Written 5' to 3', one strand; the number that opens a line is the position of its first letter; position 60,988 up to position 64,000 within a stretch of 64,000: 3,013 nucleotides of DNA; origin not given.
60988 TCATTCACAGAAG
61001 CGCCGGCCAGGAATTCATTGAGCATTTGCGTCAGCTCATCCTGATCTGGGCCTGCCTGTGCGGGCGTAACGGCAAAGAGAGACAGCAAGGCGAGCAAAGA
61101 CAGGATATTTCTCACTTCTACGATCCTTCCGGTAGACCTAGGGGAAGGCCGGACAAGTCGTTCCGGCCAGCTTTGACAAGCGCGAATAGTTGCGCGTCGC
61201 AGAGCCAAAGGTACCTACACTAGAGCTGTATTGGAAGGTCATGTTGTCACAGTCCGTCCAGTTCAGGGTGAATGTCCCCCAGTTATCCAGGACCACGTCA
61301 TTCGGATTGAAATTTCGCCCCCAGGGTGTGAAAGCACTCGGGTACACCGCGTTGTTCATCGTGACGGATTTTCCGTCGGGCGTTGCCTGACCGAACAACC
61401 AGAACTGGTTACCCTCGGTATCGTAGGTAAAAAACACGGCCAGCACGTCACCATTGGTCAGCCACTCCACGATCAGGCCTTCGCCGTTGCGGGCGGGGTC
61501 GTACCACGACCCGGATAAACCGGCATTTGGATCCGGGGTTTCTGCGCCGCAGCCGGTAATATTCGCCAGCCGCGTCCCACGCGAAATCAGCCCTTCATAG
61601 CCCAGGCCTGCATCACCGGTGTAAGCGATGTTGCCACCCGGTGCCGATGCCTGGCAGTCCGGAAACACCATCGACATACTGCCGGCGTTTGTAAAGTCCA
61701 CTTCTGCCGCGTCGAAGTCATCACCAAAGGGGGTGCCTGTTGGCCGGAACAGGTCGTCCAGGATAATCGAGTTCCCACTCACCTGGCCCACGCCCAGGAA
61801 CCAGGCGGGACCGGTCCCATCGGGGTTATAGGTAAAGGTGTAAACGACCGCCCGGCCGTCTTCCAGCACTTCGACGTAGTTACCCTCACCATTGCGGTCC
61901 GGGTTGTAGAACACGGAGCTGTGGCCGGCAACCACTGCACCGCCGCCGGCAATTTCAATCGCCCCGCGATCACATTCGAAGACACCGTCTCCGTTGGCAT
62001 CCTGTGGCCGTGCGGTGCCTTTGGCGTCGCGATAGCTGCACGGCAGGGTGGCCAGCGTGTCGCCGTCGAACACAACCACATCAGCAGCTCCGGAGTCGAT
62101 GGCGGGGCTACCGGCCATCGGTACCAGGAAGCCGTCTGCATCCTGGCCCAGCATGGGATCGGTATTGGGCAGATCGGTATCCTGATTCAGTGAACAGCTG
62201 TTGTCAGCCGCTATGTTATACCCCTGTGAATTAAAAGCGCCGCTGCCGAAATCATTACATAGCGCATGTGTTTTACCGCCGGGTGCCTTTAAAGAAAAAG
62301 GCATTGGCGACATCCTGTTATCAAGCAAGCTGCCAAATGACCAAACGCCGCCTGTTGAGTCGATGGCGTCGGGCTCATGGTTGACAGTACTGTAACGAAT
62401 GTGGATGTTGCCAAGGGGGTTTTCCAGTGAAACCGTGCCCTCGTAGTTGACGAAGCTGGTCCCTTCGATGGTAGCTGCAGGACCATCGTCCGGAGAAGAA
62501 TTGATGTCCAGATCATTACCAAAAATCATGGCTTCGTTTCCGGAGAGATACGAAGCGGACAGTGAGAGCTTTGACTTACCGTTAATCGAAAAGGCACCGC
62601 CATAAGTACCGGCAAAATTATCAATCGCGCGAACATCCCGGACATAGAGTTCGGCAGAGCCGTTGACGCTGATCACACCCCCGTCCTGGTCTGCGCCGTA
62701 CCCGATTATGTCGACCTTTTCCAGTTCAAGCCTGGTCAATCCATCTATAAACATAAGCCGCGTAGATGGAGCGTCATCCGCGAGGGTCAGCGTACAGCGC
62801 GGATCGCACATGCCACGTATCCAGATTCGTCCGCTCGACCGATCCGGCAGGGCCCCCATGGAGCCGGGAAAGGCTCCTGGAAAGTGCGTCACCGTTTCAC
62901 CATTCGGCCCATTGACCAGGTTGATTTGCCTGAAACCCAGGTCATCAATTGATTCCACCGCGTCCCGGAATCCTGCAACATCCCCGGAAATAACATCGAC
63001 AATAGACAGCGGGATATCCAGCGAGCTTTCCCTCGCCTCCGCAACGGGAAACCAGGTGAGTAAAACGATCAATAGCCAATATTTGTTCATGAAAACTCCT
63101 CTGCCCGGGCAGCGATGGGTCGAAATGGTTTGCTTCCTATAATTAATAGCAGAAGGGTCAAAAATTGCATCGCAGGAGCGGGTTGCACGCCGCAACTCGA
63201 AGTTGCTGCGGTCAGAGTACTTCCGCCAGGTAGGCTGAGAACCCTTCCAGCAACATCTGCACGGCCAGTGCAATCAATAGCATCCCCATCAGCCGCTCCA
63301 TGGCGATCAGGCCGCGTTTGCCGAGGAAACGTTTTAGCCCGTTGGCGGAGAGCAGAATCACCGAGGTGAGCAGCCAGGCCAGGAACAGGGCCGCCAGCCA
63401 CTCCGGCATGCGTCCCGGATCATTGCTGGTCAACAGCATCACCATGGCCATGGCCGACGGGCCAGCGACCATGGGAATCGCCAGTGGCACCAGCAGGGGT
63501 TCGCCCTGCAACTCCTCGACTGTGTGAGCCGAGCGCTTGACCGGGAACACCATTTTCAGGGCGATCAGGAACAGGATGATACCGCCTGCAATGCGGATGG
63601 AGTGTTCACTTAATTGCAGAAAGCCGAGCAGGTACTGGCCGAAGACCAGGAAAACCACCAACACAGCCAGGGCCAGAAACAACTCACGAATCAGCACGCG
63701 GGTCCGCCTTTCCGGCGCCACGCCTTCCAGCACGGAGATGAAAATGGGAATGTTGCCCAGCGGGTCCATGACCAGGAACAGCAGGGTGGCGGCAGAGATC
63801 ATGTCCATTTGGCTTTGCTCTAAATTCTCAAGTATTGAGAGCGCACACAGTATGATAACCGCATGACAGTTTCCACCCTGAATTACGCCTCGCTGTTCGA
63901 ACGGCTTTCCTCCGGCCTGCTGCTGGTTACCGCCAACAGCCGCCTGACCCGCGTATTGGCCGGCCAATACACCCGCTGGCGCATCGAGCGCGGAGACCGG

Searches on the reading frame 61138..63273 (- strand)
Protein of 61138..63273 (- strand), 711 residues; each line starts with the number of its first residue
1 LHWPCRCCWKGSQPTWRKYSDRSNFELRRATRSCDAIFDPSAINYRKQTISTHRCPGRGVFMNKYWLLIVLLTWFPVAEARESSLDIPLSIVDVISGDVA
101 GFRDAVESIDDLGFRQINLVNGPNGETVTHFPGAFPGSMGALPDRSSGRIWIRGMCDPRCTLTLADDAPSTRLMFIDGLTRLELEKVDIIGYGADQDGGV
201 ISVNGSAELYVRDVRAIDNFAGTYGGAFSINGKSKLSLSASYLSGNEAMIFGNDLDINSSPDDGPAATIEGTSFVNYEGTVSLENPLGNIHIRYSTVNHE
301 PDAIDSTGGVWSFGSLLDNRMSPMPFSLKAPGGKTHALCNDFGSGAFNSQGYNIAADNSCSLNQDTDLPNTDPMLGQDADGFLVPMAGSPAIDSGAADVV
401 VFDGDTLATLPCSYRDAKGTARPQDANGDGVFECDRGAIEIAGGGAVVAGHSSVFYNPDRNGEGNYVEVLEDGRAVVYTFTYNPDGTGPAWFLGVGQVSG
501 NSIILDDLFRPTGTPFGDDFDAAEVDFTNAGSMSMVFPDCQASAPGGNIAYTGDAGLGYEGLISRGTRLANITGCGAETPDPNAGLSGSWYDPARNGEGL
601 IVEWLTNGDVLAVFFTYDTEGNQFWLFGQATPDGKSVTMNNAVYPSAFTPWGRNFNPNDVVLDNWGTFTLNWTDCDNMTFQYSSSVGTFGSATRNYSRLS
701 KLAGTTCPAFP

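Call 5: search_protein_families(library=pfam, proteins=[window:61138-63273:-], max_evalue=0.1)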
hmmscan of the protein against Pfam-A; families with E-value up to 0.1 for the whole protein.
window:61138-63273:- (711 aa): 1 family
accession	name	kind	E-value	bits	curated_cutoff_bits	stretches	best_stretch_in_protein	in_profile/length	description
PF22184.2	CBM_56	-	0.0014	19.2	27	0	603-623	52-72/75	Carbohydrate binding module family 56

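Call 6: search_protein_families(library=ncbifam, proteins=[window:61138-63273:-], max_evalue=0.1)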
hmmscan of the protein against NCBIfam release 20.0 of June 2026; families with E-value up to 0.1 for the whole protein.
window:61138-63273:- (711 aa): 1 family
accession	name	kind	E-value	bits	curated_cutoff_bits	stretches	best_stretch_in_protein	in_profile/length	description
NF041518.1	choice_anch_Q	domain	0.0068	16.6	25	1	383-441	17-57/58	choice-of-anchor Q domain-containing protein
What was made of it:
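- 61138..63090 (-): Gene D: signal peptide (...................), about 380 aa possibly beta-helix, two modules. The likely start is the ATG at 63090 rather than the TTG at 63273. Only a sub-threshold choice_anch_Q match, E 0.007 (call 6).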

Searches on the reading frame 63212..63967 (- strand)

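Call 75: search_protein_families(library=pfam, proteins=[window:63212-63967:-], max_evalue=0.001)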
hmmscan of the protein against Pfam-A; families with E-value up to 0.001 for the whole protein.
window:63212-63967:- (251 aa): 1 family
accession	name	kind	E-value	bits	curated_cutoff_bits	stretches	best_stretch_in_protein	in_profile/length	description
PF01914.23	MarC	-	3.2e-54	183.9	23.9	1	56-245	4-201/203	MarC family integral membrane protein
